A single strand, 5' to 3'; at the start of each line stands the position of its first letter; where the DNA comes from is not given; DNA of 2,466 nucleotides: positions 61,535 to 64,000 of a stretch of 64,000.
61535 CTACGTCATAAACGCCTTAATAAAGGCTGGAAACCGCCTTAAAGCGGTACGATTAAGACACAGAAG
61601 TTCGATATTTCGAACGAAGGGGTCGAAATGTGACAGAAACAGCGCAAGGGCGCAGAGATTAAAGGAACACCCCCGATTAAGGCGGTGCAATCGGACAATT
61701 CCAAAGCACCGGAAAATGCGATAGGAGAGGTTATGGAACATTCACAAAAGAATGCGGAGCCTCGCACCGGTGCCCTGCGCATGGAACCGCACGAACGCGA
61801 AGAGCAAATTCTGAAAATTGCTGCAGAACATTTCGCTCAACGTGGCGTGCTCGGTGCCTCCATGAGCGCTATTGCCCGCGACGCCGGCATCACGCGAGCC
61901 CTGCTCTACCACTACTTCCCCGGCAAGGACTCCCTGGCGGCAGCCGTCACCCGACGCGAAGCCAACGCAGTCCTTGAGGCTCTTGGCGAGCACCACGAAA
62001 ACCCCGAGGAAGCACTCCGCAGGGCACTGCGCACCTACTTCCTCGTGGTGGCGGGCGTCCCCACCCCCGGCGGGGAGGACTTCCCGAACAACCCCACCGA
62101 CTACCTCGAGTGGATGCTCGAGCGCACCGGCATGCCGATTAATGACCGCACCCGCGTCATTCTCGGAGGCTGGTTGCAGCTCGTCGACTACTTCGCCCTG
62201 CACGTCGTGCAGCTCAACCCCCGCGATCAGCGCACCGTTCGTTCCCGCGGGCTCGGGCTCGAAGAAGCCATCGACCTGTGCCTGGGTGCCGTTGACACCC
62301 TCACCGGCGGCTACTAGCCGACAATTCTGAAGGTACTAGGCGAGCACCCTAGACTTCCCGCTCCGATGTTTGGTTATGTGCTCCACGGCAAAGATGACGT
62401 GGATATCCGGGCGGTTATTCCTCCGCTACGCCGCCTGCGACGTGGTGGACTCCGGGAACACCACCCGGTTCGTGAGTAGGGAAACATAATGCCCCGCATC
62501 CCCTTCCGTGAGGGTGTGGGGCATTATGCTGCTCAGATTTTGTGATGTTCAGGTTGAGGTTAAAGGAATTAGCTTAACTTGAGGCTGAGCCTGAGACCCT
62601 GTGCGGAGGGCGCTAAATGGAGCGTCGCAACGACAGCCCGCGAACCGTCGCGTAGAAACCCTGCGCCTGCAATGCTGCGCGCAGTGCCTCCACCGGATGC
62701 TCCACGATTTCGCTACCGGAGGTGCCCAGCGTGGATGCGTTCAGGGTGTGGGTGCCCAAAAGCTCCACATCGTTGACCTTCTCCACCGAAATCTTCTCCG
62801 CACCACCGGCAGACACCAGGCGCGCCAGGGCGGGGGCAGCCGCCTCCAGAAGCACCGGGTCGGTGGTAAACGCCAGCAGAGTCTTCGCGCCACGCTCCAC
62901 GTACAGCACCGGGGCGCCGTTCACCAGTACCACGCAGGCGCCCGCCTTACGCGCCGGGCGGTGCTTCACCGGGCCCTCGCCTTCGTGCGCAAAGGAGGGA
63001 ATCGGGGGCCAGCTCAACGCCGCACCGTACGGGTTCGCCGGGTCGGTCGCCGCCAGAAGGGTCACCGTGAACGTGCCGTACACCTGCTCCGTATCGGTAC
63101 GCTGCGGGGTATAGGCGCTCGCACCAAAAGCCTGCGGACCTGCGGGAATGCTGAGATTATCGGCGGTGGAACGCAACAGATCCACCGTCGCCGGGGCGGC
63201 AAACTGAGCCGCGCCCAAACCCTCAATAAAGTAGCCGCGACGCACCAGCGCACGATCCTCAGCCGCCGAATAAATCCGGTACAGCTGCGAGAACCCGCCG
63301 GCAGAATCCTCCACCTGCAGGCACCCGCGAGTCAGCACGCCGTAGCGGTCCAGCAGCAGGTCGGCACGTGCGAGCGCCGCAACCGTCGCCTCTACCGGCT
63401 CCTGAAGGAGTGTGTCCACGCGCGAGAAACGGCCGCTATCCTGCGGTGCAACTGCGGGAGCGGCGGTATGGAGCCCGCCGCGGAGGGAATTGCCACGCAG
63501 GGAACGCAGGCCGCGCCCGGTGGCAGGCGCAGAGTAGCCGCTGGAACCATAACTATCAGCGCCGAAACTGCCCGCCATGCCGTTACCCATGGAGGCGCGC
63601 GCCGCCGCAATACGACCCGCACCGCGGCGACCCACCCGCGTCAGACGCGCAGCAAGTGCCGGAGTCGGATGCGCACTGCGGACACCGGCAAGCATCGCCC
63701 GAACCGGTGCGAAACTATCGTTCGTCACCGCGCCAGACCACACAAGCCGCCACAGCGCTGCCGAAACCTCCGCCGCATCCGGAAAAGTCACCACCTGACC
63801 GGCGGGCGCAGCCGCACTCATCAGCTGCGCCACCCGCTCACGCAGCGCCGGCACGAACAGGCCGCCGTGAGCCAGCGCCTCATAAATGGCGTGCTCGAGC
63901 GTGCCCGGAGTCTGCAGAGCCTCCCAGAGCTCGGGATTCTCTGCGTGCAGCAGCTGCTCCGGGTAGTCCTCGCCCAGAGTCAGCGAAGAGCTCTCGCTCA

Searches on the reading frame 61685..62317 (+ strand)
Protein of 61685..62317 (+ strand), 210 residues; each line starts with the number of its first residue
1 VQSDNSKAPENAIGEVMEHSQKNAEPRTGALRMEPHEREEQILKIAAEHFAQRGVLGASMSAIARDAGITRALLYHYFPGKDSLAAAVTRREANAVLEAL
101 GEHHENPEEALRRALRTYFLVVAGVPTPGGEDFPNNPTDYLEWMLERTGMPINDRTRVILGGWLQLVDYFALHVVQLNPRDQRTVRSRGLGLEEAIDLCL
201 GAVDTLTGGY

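Call 18: search_protein_families(library=pfam, proteins=[window:61685-62317:+])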
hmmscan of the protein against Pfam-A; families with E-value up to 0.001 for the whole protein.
window:61685-62317:+ (210 aa): 1 family
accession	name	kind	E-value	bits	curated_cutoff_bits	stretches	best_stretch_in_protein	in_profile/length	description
PF00440.29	TetR_N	-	2.5e-14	53.2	24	1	42-88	1-47/47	Bacterial regulatory proteins, tetR family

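Call 20: search_solved_structures(query=window:61685-62317:+, max_evalue=0.01)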
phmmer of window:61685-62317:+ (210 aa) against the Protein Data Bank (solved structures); distinct sequences matched with E-value up to 0.01: 147 (the best 60 are shown).
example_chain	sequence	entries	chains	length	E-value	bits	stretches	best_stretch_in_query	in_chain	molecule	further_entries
3f1b_A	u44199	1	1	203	1e-10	45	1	29-119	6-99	TetR-like transcriptional regulator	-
2qib_A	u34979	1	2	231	3.7e-10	43.1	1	31-120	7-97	tetR-family transcriptional regulator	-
6srn_A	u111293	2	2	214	2.6e-08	37.1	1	38-92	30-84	TetR family transcriptional regulator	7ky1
3f0c_A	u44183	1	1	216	1.7e-07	34.5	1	39-100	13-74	Transcriptional regulator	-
9b7y_A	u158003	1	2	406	2.1e-07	34.1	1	31-91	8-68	Transcriptional repressor Mce3R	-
2jj7_A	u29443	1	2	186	7.6e-07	32.3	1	38-119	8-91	HEMOLYSIN II REGULATORY PROTEIN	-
2wv1_A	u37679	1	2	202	7.8e-07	32.3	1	37-119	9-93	HEMOLYSIN II REGULATORY PROTEIN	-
2fx0_A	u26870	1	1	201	9.2e-07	32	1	38-119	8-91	hemolysin II regulatory protein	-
2jk3_A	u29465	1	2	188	9.5e-07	32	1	38-119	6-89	HEMOLYSIN II REGULATORY PROTEIN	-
2pz9_A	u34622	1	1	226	1e-06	31.9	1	39-100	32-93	Putative regulatory protein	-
6g87_A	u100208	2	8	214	1e-06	31.9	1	40-100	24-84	TetR/AcrR family transcriptional regulator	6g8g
6g8h_CCC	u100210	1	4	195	1.4e-06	31.4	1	41-100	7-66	Transcriptional regulatory protein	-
2hyt_A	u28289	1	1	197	1.5e-06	31.3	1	32-119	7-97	TetR-family transcriptional regulator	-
8zf3_A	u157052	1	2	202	1.7e-06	31.2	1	31-116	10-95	Hypothetical OpaR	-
2iai_A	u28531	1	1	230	1.9e-06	31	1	39-113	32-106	Putative transcriptional regulator SCO3833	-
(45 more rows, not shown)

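Call 95: search_protein_families(library=ncbifam, proteins=[window:61685-62317:+], max_evalue=0.001)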
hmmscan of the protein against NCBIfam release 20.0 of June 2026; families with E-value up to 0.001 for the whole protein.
window:61685-62317:+ (210 aa): 16 families
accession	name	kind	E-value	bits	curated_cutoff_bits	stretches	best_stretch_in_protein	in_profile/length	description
NF041196.1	ScbR_bind_reg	equivalog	2.8e-12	47.2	150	1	40-122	9-91/191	ScbR family autoregulator-binding transcription factor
NF051852.1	efflux_TF_MtrR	exception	1.3e-10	41.4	280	1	34-119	7-92/205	multidrug efflux system transcriptional repressor MtrR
TIGR03384.1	betaine_BetI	equivalog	1.5e-10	41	201.3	1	32-102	4-73/189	choline-binding transcriptional repressor BetI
NF053731.1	TransRegFasRMycb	equivalog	1.9e-10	40.9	330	1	31-119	5-96/199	HTH-type transcriptional activator FasR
NF001978.0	PRK00767.1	equivalog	8.4e-10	38.8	118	1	38-111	10-83/197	transcriptional regulator BetI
TIGR03613.1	RutR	equivalog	2.5e-09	37.3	368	1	38-111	9-84/202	pyrimidine utilization regulatory protein R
NF007949.0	PRK10668.1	equivalog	3.1e-08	33.3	271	1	35-98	9-72/216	multidrug efflux transporter transcriptional repressor AcrR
NF050111.1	TransRegSACE7040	equivalog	1e-07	32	250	1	37-113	1-80/186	SACE_7040 family transcriptional regulator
NF011584.0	PRK15008.1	equivalog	1.1e-07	31.9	230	1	36-105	17-86/212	HTH-type transcriptional regulator RutR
NF040929.1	quorum_TF_HapR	equivalog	2.9e-06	27.1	350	1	31-88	9-66/200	LuxR/HapR/OpaR family quorum-sensing transcriptional regulator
NF053878.1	FATransRegFadRBac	equivalog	1.4e-05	25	200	1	38-120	4-89/190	fatty acid metabolism transcriptional regulator FadR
TIGR03968.1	mycofact_TetR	equivalog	1.4e-05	24.8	224.9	1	35-85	7-57/190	mycofactocin system transcriptional regulator MftR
NF037937.1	septum_RefZ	equivalog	3.1e-05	23.9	180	1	40-106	2-68/195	forespore capture DNA-binding protein RefZ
NF007430.0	PRK09975.1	equivalog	0.00013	21.2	274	1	40-93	14-67/220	acrEF/envCD operon transcriptional regulator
NF051457.1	acryl_TF_AcuR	equivalog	0.00019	20.8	247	1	33-111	13-91/204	acrylate utilization transcriptional regulator AcuR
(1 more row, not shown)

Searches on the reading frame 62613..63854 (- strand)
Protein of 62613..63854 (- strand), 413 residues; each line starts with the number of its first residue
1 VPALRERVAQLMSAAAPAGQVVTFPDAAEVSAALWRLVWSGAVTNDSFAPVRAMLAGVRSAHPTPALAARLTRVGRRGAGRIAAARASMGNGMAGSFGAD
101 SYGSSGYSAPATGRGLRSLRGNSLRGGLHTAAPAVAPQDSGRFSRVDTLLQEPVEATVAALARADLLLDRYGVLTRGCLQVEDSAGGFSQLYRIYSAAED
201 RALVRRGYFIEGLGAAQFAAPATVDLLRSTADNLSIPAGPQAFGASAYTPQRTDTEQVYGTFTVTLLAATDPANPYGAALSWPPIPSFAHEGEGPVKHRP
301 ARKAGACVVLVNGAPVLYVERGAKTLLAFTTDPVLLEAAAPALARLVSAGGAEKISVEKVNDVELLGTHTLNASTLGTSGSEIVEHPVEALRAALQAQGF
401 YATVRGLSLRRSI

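Call 42: search_protein_families(library=pfam, proteins=[window:62613-63854:-])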
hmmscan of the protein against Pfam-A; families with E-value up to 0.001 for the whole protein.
window:62613-63854:- (413 aa): 1 family
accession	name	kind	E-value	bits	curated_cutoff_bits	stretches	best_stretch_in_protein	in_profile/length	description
PF23234.1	WH4_Lhr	-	2.9e-29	100.9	27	1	155-233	3-81/87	Large helicase-related protein, winged-helix domain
